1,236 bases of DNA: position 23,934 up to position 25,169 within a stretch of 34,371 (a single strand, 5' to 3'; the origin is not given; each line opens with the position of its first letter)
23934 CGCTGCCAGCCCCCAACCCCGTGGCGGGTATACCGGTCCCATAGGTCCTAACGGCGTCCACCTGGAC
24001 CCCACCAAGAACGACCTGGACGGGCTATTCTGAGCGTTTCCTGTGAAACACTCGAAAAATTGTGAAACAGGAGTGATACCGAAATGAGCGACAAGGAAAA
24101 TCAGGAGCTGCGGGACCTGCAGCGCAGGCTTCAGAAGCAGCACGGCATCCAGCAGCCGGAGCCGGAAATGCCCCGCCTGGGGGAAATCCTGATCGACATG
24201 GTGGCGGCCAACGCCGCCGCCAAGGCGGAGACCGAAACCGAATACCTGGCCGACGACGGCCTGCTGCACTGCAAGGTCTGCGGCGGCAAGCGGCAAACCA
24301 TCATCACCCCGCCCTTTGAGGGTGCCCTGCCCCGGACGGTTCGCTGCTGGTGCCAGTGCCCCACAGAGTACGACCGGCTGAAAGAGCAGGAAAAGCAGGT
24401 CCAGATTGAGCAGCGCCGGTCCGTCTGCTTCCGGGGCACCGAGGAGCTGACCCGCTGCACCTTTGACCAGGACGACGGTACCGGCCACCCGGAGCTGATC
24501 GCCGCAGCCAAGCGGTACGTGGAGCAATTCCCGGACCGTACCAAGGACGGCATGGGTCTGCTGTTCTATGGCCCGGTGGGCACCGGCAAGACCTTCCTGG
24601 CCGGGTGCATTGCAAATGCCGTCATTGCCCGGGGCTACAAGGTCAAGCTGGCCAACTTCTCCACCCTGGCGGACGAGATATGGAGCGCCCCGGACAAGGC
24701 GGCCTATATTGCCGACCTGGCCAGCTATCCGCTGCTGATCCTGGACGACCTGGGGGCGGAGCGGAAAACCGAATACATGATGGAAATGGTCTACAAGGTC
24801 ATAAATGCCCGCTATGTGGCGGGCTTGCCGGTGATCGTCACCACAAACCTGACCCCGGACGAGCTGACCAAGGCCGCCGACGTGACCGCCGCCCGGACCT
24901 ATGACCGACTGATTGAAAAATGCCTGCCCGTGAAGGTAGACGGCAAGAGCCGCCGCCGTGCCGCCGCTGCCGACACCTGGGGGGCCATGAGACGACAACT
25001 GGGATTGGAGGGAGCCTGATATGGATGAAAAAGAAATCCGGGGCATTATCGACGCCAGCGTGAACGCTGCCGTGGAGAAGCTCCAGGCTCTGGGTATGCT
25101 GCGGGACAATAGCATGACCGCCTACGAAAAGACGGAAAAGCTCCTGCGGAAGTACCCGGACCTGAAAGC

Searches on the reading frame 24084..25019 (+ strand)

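Call 66: search_protein_families(library=pfam, proteins=[window:24084-25019:+], max_evalue=0.001)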
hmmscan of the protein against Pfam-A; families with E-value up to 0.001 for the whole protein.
window:24084-25019:+ (311 aa): 4 families
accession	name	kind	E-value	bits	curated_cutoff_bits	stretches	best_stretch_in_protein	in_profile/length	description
PF01695.23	IstB_IS21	-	1.1e-15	58.3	24.1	1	158-292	94-232/238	IstB-like ATP binding protein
PF00308.24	Bac_DnaA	-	2.7e-06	28.1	23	1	138-267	18-150/162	Bacterial DnaA ATPAse domain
PF00004.35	AAA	-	3.3e-06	28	21.2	1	159-264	1-117/131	ATPase family associated with various cellular activities (AAA)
PF00910.28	RNA_helicase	-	0.00093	20.1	21.5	0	160-241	2-76/105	RNA helicase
